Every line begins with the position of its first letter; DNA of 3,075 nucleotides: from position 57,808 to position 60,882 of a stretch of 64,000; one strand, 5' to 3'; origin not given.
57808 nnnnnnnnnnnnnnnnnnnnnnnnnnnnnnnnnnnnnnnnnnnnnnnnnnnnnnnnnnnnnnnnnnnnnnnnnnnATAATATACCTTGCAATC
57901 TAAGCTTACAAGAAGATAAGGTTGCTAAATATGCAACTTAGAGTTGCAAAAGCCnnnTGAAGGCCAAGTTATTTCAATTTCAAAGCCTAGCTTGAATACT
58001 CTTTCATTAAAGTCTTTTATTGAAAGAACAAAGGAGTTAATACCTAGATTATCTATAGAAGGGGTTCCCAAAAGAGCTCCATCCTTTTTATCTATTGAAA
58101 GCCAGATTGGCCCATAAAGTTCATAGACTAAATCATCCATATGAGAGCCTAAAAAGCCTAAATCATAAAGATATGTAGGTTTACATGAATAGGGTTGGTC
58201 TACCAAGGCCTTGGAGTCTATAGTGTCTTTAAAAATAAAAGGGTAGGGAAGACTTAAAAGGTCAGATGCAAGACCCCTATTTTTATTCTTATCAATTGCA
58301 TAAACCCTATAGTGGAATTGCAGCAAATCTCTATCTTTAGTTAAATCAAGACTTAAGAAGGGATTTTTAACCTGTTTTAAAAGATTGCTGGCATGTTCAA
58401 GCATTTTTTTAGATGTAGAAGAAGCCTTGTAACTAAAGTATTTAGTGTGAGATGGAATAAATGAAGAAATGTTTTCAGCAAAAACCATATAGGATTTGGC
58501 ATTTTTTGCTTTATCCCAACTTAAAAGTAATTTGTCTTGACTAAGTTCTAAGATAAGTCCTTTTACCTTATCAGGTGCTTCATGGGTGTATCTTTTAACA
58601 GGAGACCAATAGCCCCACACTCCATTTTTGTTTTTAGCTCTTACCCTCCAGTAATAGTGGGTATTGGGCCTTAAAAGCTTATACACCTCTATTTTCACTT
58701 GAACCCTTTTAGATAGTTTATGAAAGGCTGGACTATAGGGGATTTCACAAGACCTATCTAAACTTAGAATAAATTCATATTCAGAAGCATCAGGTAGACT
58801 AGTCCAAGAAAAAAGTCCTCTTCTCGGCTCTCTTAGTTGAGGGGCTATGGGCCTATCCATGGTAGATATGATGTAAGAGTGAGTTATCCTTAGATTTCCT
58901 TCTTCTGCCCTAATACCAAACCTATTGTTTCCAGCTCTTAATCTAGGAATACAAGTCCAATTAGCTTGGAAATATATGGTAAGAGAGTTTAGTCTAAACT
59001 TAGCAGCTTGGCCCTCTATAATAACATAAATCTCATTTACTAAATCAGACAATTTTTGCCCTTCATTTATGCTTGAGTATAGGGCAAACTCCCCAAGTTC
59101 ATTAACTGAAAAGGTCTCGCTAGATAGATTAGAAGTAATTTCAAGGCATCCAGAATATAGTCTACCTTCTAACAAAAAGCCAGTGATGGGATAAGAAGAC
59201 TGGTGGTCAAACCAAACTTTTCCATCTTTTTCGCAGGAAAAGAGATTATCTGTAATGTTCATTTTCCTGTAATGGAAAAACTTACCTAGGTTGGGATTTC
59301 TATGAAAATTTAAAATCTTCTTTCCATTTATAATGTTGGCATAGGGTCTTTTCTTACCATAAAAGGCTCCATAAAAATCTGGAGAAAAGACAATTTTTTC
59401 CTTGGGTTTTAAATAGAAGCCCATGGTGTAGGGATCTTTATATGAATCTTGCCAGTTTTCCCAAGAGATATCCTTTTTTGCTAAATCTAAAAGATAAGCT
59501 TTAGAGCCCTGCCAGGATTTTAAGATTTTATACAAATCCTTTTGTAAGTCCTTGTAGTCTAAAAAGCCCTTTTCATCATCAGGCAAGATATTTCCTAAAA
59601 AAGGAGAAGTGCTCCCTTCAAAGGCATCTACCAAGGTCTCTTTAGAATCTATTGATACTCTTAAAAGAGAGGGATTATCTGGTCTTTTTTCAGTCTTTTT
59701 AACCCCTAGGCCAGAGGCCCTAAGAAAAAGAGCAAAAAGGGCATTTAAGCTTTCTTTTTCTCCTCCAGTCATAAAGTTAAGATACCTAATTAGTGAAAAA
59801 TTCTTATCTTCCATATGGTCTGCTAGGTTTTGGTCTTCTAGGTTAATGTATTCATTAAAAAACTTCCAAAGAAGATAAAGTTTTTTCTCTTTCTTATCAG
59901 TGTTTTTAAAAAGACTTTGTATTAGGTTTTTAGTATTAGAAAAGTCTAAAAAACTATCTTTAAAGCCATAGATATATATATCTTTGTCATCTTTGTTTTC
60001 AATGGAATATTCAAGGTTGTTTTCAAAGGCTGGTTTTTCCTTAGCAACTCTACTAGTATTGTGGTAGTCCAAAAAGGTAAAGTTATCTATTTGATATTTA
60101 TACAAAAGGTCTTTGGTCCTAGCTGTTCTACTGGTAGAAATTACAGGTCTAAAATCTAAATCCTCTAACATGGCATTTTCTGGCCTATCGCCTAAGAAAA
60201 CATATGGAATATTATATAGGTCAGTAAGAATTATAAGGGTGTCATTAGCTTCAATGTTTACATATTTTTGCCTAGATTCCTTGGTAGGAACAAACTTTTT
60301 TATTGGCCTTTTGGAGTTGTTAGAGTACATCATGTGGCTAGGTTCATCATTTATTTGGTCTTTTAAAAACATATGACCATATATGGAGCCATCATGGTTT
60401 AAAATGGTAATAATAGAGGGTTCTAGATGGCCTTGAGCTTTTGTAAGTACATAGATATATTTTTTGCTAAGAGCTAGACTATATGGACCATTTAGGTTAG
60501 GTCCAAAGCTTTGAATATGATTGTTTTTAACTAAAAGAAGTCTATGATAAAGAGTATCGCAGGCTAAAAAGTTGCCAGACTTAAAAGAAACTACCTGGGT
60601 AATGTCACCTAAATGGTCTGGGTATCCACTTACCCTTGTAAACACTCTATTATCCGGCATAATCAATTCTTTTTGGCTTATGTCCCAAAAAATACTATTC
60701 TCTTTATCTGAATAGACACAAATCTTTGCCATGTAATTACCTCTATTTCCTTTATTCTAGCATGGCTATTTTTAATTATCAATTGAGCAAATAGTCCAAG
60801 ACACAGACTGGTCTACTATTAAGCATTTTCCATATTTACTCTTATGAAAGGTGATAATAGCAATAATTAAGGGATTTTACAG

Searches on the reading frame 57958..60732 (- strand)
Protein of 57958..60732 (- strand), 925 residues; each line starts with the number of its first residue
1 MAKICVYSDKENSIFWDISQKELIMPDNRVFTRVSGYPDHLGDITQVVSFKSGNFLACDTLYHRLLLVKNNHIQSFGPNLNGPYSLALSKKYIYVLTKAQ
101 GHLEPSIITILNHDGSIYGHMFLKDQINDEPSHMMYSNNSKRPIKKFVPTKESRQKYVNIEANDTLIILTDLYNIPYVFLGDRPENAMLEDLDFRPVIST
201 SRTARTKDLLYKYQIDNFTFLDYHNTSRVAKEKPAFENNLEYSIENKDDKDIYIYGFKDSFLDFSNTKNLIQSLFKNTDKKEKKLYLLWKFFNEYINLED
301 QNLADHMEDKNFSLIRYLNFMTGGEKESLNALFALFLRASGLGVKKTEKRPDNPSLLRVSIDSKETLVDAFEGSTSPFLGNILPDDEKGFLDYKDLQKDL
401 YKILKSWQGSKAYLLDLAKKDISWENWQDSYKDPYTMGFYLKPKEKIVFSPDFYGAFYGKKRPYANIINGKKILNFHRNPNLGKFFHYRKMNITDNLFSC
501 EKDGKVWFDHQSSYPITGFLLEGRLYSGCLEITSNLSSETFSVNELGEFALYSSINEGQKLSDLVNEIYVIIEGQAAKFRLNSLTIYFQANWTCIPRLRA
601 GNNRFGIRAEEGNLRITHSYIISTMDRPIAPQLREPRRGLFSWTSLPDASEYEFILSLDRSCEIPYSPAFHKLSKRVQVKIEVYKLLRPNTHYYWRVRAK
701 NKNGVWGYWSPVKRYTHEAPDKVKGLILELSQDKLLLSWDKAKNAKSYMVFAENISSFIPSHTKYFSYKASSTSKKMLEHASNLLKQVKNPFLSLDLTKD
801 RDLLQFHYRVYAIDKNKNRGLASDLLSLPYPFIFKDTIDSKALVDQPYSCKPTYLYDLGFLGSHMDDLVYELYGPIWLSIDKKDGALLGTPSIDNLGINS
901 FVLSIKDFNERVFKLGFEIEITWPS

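Call 7: search_protein_families(library=pfam, proteins=[window:57958-60732:-], max_evalue=0.01)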
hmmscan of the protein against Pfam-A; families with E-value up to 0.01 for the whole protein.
window:57958-60732:- (925 aa): 1 family
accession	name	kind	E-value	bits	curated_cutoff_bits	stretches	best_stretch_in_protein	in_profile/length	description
PF25788.1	Ig_Rha78A_N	-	0.0002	22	27.4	1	675-713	60-97/105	Rha78A-like, N-terminal immunoglobulin domain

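Call 29: find_homologous_proteins(query=window:57958-60732:-)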
Query window:57958-60732:- (925 aa): 2 proteins with E <= 0.001 among 8000 candidates.
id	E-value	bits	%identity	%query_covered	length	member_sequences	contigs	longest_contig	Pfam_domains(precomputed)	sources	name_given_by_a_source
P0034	0.0e+0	2127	100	100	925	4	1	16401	-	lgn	-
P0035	3.8e-215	735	39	100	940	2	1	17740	PF01841.26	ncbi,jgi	ncbi:MAG: transglutaminase-like domain-containing protein [Clostridia bacterium]|jgi:hypothetical pr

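Call 31: find_encoding_contigs(protein=P0035, flank=10000, max_places=4)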
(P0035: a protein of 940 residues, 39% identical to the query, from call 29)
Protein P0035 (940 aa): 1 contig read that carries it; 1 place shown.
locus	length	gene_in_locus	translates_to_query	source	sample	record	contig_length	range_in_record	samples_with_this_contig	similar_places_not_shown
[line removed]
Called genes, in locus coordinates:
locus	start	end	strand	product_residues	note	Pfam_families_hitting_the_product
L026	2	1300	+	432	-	PF07690:MFS_1, PF13347:MFS_2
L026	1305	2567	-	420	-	PF12836:HHH_3 (faint)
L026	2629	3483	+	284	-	-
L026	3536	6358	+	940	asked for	PF01841:Transglut_core (weak)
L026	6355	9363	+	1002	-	-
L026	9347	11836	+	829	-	-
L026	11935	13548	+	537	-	PF01381:HTH_3, PF12844:HTH_19, PF03747:ADP_ribosyl_GH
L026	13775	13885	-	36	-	-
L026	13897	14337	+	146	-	-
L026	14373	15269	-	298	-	PF02311:AraC_binding (weak), PF12833:HTH_18, PF00165:HTH_AraC (weak)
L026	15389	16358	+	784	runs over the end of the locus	PF01074:Glyco_hydro_38N, PF09261:Alpha-mann_mid, PF07748:Glyco_hydro_38C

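Call 32: find_encoding_contigs(protein=P0034, flank=10000, max_places=10)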
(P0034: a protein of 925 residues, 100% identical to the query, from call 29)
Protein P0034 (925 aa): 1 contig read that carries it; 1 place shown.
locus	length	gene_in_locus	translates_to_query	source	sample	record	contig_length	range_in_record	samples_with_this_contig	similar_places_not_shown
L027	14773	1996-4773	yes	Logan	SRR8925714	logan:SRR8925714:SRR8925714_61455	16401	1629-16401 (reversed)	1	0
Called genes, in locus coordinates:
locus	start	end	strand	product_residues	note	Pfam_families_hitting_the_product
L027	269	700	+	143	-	PF09719:C_GCAxxG_C_C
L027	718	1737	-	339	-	PF01370:Epimerase, PF13460:NAD_binding_10 (weak)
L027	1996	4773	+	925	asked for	-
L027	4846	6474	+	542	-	PF01381:HTH_3, PF12844:HTH_19, PF13560:HTH_31 (weak), PF03747:ADP_ribosyl_GH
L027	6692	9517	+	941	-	PF01074:Glyco_hydro_38N, PF09261:Alpha-mann_mid, PF21260:Laman-like_dom (faint), PF07748:Glyco_hydro_38C, PF17677:Glyco_hydro38C2 (weak)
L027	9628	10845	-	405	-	PF13088:BNR_2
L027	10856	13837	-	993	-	PF05426:Alginate_lyase (weak), PF16889:Hepar_II_III_N (faint), PF07940:Hepar_II_III_C, PF06452:CBM9_1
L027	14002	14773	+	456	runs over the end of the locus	PF14286:DHHW, PF16822:ALGX (weak)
